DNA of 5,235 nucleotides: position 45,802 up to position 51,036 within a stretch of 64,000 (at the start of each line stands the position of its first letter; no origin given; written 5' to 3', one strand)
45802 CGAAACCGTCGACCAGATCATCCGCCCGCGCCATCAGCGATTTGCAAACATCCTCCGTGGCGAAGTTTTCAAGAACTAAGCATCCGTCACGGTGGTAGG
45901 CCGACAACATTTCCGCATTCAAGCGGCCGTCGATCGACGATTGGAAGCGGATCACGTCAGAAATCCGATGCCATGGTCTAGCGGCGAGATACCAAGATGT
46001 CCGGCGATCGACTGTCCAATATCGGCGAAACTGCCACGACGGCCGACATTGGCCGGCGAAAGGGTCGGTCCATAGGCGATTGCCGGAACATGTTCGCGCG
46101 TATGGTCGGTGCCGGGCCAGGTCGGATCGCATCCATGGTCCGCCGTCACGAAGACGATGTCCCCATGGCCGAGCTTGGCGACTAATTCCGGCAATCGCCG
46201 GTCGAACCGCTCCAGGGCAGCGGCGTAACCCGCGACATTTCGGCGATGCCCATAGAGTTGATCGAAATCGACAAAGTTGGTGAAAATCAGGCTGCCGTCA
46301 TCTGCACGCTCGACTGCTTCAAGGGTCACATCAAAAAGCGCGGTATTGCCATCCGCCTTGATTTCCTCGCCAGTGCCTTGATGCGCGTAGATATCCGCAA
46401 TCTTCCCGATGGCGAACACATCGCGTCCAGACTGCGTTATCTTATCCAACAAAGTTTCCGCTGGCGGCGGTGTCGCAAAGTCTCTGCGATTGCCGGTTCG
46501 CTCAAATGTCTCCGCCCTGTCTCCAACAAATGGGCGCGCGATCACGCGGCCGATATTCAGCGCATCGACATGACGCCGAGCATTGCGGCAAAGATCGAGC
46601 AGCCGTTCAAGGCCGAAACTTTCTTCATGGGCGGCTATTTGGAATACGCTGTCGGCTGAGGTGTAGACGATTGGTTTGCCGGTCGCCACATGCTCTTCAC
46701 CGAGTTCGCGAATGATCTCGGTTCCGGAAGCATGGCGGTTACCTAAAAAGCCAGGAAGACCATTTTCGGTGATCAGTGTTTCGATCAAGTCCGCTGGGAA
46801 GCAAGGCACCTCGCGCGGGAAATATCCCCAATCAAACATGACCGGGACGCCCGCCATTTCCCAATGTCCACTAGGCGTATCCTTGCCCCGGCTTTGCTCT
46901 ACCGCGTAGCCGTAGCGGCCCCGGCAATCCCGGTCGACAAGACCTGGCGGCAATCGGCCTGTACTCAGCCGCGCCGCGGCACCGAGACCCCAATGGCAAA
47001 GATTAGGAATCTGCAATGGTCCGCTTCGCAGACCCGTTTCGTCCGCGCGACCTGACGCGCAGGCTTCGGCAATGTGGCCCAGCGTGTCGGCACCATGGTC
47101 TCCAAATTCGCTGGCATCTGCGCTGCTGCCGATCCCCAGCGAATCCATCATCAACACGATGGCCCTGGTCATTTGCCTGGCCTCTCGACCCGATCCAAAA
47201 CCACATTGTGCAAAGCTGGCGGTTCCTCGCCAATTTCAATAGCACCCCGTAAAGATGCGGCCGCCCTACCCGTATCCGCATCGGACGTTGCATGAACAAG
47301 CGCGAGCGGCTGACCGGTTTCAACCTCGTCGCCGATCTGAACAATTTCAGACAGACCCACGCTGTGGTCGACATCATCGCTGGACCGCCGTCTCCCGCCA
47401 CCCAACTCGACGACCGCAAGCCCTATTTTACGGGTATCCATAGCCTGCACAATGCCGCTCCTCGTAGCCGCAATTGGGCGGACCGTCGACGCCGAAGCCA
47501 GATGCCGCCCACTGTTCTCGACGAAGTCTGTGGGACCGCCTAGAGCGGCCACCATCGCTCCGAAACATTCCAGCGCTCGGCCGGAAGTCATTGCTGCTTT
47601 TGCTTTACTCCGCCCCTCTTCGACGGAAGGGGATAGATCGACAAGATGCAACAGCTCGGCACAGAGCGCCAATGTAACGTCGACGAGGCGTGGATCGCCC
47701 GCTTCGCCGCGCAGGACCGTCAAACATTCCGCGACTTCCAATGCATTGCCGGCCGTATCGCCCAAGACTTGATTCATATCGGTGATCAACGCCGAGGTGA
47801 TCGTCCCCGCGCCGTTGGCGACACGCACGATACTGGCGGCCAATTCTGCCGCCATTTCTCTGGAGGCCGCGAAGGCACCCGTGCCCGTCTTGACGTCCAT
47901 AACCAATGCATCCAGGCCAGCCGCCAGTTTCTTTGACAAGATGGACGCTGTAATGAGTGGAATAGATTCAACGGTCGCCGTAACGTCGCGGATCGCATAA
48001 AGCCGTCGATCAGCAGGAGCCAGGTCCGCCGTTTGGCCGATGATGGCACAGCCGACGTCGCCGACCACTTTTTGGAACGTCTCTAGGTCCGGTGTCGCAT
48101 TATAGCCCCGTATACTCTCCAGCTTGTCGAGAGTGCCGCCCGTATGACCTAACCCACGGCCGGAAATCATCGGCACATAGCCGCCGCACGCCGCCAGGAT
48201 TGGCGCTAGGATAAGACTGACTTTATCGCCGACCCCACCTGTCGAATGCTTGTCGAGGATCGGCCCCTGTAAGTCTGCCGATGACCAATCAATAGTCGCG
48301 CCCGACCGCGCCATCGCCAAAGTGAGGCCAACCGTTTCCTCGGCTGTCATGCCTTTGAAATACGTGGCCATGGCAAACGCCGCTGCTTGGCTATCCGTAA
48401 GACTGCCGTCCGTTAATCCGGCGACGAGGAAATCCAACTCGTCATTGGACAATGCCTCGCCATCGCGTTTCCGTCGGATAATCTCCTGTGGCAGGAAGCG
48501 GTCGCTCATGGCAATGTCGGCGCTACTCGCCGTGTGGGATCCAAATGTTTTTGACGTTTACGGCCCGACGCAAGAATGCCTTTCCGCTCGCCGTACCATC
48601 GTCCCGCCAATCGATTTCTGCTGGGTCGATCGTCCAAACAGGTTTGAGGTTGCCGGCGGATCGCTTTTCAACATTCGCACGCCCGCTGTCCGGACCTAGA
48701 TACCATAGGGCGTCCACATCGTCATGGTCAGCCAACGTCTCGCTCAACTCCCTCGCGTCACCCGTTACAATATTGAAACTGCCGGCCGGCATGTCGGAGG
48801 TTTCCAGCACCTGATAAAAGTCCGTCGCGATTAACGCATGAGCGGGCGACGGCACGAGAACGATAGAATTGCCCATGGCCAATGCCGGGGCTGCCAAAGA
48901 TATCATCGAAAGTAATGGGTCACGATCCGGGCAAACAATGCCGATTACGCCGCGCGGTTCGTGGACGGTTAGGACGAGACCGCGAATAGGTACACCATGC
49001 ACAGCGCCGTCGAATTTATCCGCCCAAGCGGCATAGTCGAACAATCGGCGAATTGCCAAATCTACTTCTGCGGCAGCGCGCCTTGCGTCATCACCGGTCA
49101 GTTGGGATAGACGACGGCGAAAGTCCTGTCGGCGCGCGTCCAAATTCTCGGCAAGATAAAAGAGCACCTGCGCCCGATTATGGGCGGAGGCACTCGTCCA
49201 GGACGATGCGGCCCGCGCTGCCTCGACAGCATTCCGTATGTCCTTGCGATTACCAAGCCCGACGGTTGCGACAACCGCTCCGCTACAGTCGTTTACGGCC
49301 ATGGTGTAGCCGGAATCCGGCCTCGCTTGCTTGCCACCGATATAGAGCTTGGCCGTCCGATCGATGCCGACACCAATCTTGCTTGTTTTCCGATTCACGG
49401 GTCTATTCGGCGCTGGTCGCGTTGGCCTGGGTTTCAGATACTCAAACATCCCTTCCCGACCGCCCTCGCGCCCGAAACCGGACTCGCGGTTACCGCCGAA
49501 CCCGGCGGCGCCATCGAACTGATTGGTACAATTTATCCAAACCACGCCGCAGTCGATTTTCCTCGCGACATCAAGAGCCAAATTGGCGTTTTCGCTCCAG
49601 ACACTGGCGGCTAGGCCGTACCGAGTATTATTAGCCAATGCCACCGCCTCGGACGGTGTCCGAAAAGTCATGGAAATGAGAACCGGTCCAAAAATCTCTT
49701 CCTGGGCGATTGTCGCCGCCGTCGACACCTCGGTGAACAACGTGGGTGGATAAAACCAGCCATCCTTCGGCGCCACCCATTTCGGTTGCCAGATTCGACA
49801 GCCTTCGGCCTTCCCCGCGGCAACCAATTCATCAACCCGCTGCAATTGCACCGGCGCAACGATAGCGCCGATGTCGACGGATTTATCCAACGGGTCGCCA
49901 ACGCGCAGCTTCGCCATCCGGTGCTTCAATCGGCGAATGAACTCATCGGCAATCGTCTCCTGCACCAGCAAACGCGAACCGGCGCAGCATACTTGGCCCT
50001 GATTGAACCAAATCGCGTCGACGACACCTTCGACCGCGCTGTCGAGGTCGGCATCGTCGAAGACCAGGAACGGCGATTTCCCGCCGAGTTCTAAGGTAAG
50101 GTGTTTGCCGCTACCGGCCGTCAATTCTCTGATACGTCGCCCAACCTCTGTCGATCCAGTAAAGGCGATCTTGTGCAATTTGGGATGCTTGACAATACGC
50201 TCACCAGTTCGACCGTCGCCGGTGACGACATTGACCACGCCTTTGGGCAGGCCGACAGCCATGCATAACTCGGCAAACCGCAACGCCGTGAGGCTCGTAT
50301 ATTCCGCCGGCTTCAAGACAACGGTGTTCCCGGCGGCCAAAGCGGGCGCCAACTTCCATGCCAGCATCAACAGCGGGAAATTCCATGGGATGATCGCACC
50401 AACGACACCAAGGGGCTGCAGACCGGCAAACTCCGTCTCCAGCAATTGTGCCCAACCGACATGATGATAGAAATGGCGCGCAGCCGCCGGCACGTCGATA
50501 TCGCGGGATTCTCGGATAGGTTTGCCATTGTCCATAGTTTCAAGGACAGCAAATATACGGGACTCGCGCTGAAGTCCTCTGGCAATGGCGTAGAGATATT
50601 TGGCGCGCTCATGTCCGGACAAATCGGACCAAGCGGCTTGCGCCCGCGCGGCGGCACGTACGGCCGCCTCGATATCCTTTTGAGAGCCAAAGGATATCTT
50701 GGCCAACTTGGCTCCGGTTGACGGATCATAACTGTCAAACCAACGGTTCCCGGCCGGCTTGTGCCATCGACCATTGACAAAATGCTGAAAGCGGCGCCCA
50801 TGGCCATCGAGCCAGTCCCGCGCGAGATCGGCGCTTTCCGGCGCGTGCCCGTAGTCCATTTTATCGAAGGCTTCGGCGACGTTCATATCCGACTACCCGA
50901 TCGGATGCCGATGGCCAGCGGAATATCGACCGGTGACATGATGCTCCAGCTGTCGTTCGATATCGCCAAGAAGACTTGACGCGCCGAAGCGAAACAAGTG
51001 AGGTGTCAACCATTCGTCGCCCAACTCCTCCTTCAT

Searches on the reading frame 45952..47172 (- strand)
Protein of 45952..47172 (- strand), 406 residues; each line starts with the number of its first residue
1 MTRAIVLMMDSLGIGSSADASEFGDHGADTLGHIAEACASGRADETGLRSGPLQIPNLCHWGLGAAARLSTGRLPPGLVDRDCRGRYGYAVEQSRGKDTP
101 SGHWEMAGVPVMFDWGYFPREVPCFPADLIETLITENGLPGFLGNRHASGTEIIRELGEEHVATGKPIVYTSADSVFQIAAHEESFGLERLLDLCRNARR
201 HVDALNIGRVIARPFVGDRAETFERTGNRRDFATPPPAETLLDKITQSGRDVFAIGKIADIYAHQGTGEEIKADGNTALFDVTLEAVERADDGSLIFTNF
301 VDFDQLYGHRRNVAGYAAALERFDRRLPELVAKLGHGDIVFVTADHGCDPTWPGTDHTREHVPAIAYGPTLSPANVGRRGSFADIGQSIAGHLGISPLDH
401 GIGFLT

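Call 30: search_protein_families(library=pfam, proteins=[window:45952-47172:-], max_evalue=0.00001)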
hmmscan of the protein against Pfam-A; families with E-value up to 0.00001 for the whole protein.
window:45952-47172:- (406 aa): 1 family
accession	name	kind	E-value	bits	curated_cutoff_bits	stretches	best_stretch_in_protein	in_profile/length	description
PF01676.23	Metalloenzyme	-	6e-42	144.3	24.3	1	3-396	2-251/252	Metalloenzyme superfamily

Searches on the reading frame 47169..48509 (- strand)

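Call 30: search_protein_families(library=pfam, proteins=[window:47169-48509:-], max_evalue=0.00001)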
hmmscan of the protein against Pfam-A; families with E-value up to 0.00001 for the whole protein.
window:47169-48509:- (446 aa): 3 families
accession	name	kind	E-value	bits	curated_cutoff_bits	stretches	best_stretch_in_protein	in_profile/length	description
PF00591.27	Glycos_transf_3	-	4.3e-49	167.9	27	1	82-313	2-253/253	Glycosyl transferase family, a/b domain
PF02885.22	Glycos_trans_3N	-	1.3e-22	79.7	26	1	8-70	1-63/63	Glycosyl transferase family, helical bundle domain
PF07831.19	PYNP_C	-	4.4e-21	74.8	27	1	354-426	2-74/75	Pyrimidine nucleoside phosphorylase C-terminal domain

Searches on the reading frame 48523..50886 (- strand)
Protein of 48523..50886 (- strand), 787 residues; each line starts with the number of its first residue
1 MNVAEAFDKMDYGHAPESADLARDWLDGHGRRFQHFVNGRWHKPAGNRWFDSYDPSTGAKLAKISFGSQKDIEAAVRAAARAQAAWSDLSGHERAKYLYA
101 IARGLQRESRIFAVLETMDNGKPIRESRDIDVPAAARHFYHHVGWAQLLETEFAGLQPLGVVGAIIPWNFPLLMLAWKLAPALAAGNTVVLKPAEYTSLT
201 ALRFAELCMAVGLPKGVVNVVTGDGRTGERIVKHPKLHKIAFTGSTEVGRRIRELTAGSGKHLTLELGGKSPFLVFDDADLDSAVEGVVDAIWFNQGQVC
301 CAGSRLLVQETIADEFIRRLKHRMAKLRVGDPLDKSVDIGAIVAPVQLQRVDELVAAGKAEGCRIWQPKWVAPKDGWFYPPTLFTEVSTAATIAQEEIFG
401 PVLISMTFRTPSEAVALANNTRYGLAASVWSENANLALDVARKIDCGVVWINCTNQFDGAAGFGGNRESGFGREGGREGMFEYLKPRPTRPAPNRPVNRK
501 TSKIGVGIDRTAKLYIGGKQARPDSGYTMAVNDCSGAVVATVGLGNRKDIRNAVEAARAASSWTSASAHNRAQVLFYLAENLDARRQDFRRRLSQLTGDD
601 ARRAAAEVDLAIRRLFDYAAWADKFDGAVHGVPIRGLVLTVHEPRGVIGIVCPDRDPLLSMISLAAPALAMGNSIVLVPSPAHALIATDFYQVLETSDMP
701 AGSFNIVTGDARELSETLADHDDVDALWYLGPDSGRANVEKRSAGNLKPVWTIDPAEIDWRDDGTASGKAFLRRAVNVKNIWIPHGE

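Call 30: search_protein_families(library=pfam, proteins=[window:48523-50886:-], max_evalue=0.00001)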
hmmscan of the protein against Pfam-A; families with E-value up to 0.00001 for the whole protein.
window:48523-50886:- (787 aa): 2 families
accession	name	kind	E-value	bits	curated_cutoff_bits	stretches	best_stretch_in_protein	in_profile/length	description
PF00171.27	Aldedh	-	6.9e-197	655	23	2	41-485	1-457/461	Aldehyde dehydrogenase family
PF07368.16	DUF1487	-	4.9e-10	39.7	23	0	274-328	9-61/215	Protein of unknown function (DUF1487)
